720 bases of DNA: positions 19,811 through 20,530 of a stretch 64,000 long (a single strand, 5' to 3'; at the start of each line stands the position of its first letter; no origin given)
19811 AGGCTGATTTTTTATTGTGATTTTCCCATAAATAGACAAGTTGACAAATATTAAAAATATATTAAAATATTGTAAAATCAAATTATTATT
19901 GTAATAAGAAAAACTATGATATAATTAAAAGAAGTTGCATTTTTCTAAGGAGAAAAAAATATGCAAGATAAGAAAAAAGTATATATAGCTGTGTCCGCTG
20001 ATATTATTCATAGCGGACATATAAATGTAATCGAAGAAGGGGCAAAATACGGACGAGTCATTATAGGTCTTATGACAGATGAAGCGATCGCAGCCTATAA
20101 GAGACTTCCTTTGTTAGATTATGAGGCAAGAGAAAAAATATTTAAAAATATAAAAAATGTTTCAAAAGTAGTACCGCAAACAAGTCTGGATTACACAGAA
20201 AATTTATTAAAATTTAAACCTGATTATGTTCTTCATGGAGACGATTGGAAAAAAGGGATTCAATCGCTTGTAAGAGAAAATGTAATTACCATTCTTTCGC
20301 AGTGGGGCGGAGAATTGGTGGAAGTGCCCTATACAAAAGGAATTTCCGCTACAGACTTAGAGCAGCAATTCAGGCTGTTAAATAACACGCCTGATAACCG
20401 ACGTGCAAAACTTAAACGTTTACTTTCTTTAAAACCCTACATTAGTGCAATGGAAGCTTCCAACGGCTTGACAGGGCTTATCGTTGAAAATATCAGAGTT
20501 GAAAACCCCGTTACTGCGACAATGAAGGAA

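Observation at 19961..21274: Fom1-like cytidylyltransferase-PEP mutase fusion in a low-G+C Gram-positive, outside an antibiotic pathway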

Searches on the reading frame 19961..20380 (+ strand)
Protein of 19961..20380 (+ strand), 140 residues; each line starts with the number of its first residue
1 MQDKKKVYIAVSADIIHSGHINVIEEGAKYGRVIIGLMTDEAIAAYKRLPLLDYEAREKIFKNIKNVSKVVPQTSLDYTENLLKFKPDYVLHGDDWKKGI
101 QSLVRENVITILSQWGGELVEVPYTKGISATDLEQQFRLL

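Call 25: search_solved_structures(query=window:19961-20380:+, max_evalue=0.01, show_alignments=5)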
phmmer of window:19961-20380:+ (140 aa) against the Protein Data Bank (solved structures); distinct sequences matched with E-value up to 0.01: 8.
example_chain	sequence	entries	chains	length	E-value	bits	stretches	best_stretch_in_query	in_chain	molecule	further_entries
5x3d_A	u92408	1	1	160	1.3e-48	167.6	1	6-135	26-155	Phosphoenolpyruvate phosphomutase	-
3elb_A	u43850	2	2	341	3.7e-17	65.8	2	12-136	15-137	Ethanolamine-phosphate cytidylyltransferase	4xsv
1coz_A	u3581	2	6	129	3.8e-09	39.8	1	5-136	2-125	PROTEIN (GLYCEROL-3-PHOSPHATE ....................) | glycerol-3-phosphate cytidylyltransferase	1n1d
2b7l_A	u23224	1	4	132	2.5e-08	37.2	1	6-103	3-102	glycerol-3-phosphate cytidylyltransferase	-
3glv_A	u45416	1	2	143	3.4e-06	30.3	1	13-105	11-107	Lipopolysaccharide core biosynthesis protein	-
9hsg_A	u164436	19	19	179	5.3e-06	29.7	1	8-133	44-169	choline-phosphate cytidylyltransferase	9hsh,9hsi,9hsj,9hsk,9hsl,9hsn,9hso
9hsm_A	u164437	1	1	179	5.3e-06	29.7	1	8-133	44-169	choline-phosphate cytidylyltransferase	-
4zcp_A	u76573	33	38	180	5.3e-06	29.7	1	8-133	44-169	Cholinephosphate cytidylyltransferase | Choline-phosphate cytidylyltransferase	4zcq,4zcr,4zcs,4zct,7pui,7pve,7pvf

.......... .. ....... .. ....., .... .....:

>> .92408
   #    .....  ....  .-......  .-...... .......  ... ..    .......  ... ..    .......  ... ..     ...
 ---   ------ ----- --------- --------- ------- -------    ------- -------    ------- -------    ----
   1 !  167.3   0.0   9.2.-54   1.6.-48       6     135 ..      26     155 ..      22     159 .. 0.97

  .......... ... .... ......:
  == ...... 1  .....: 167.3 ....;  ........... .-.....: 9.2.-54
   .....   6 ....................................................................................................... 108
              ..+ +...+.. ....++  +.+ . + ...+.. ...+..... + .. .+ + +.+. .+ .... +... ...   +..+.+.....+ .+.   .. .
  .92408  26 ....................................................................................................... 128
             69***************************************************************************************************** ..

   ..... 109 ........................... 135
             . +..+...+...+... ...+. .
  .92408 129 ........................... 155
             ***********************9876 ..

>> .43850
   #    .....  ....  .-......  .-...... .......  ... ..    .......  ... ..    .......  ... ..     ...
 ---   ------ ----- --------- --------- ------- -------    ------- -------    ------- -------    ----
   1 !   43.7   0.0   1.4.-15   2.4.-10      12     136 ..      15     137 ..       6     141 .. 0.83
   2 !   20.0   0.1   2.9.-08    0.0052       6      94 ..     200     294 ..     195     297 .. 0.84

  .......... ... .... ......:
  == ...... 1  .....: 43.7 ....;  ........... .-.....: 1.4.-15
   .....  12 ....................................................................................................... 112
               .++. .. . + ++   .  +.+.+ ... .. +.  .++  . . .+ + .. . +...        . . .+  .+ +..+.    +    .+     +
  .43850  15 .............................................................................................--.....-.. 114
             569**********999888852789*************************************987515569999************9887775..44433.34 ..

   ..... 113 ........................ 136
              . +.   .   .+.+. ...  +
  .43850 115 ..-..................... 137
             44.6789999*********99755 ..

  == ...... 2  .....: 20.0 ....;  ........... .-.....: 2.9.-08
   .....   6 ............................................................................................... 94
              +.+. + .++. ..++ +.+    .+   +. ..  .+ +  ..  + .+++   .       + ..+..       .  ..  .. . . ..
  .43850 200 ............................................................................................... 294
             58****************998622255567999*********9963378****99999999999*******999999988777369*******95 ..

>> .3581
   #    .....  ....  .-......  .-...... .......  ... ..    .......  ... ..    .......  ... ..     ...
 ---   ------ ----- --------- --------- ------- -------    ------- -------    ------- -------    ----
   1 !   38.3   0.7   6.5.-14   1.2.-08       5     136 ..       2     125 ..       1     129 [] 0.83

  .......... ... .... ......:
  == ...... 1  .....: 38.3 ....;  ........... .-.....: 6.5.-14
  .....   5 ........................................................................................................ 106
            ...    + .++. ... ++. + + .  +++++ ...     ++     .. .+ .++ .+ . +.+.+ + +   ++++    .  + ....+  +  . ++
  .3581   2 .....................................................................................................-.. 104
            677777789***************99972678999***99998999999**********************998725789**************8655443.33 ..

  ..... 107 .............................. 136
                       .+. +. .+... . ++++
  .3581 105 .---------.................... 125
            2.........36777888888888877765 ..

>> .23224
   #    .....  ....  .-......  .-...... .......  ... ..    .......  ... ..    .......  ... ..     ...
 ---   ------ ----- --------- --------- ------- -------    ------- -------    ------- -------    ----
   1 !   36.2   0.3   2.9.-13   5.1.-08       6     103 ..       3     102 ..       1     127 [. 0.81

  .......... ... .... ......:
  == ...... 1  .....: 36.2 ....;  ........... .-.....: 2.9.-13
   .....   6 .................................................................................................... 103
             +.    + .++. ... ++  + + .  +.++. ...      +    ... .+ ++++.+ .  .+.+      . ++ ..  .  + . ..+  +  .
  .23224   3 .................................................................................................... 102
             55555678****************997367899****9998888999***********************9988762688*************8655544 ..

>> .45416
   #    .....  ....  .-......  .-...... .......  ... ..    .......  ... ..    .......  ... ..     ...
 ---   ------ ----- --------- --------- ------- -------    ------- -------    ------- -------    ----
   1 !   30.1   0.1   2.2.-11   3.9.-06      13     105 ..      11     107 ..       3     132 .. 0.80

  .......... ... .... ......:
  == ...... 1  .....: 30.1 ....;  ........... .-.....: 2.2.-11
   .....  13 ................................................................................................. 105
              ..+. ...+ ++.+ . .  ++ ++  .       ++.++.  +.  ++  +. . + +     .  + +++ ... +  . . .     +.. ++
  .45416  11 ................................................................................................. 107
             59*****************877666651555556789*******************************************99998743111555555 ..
